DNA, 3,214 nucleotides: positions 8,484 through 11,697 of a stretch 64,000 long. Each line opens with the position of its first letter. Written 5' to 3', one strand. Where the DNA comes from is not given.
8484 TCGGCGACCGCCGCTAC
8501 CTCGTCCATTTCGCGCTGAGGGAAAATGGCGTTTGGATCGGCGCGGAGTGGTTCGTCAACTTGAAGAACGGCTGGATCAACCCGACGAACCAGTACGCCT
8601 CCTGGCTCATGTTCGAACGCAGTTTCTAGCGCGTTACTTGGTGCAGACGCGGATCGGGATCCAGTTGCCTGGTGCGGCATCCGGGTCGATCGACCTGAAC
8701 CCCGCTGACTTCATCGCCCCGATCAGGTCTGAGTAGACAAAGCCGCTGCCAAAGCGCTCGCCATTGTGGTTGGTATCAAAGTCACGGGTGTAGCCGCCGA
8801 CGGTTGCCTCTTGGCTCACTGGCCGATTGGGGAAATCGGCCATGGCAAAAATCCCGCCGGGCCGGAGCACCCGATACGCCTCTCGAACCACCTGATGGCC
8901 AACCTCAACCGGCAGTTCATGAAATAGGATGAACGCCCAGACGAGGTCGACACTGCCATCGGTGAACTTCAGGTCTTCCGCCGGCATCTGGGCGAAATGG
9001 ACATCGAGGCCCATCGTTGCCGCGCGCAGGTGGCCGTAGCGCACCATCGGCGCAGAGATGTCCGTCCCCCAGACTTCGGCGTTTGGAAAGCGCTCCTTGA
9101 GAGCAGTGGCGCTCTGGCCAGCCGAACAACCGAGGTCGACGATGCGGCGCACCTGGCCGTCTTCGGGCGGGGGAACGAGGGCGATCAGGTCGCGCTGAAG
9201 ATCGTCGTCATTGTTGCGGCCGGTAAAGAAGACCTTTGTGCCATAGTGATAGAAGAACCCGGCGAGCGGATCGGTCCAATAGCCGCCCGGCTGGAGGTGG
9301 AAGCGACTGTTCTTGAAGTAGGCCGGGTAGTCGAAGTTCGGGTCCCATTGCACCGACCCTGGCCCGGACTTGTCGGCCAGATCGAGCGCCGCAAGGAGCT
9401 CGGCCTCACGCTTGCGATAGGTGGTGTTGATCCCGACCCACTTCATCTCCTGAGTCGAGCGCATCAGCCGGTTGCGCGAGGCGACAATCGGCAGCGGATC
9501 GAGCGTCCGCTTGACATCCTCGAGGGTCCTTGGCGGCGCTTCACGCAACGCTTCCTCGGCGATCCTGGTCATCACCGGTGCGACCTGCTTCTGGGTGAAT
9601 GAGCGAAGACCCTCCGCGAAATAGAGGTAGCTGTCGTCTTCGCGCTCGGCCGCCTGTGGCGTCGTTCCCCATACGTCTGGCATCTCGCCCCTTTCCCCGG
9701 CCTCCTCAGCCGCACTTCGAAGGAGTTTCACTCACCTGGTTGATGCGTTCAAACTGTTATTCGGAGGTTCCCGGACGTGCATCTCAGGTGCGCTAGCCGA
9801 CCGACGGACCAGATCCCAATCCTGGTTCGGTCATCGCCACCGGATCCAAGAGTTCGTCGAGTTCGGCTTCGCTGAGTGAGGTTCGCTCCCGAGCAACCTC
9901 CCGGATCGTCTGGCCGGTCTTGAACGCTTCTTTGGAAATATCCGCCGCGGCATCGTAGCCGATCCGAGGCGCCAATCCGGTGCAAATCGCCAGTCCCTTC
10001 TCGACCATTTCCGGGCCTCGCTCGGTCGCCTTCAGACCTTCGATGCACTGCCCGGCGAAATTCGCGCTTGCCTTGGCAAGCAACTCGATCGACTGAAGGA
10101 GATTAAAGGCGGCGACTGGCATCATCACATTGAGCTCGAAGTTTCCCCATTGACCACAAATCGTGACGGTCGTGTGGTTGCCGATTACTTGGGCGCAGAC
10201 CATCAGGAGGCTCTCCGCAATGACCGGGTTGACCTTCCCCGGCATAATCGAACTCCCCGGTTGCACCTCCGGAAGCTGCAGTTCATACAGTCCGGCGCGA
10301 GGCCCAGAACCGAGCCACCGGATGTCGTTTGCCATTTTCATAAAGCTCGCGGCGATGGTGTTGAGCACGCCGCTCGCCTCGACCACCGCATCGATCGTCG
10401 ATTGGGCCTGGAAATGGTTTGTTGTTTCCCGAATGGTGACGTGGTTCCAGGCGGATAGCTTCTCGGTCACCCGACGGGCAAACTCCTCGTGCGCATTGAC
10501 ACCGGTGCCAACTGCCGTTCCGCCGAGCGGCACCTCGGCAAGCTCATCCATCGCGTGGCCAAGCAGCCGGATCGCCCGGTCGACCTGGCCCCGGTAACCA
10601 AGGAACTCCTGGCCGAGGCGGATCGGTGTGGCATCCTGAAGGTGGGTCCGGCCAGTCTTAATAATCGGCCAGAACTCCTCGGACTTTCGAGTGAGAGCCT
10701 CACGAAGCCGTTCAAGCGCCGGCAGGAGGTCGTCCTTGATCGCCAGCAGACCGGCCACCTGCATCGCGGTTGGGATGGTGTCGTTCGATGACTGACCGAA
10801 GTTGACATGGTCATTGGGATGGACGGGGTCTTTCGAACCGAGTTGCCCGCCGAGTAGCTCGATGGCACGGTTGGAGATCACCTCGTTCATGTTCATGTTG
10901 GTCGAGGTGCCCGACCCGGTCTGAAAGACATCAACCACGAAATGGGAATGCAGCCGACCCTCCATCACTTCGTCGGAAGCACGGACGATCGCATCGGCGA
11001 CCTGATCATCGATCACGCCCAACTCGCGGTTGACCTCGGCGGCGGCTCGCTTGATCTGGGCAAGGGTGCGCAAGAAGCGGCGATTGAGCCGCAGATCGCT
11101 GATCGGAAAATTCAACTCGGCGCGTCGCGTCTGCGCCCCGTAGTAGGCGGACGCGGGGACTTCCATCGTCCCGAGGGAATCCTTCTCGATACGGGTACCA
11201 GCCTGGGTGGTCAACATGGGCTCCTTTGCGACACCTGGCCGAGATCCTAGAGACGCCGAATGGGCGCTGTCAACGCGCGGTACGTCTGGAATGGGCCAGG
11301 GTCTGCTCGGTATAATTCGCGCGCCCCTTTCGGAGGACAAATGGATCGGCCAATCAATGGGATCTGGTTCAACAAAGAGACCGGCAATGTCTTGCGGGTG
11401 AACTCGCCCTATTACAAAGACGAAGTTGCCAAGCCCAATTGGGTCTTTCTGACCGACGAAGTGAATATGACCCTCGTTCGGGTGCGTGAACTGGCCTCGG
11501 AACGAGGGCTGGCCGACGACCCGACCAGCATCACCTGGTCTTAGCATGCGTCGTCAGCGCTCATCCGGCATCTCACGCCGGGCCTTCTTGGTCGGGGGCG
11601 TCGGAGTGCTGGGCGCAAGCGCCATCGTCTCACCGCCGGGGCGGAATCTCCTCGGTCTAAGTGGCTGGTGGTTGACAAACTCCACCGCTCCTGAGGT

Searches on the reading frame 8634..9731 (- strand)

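Call 81: search_protein_families(library=pfam, proteins=[window:8634-9731:-], max_evalue=0.00001)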
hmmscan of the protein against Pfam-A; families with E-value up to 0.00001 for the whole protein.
window:8634-9731:- (365 aa): 7 families
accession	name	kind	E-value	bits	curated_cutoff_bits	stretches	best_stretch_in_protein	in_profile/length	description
PF13649.12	Methyltransf_25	-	3.5e-23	82.5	27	1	197-293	1-97/97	Methyltransferase domain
PF08241.18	Methyltransf_11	-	4.2e-21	75.8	21.2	1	198-296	1-94/95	Methyltransferase domain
PF13847.12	Methyltransf_31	-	4.7e-15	56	27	1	196-301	6-113/145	Methyltransferase domain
PF08242.18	Methyltransf_12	-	2.8e-14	54.1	30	1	198-295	1-98/98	Methyltransferase domain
PF01209.24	Ubie_methyltran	-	2.8e-10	40.4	20.1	1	195-300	49-154/233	ubiE/COQ5 methyltransferase family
PF13489.12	Methyltransf_23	-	1.2e-08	35.3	27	1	181-346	11-160/164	Methyltransferase domain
PF05175.20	MTS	-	5.6e-06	26.5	23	1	193-297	31-138/170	Methyltransferase small domain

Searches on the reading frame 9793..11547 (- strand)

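Call 81: search_protein_families(library=pfam, proteins=[window:9793-11547:-], max_evalue=0.00001)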
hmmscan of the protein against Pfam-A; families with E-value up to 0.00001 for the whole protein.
window:9793-11547:- (584 aa): 2 families
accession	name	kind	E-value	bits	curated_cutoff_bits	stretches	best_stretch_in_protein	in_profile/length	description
PF00206.25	Lyase_1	-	1.7e-99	333.6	27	1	126-456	1-312/312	Lyase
PF10415.14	FumaraseC_C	-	6.3e-20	71.8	32.5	1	521-574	1-54/54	Fumarase C C-terminus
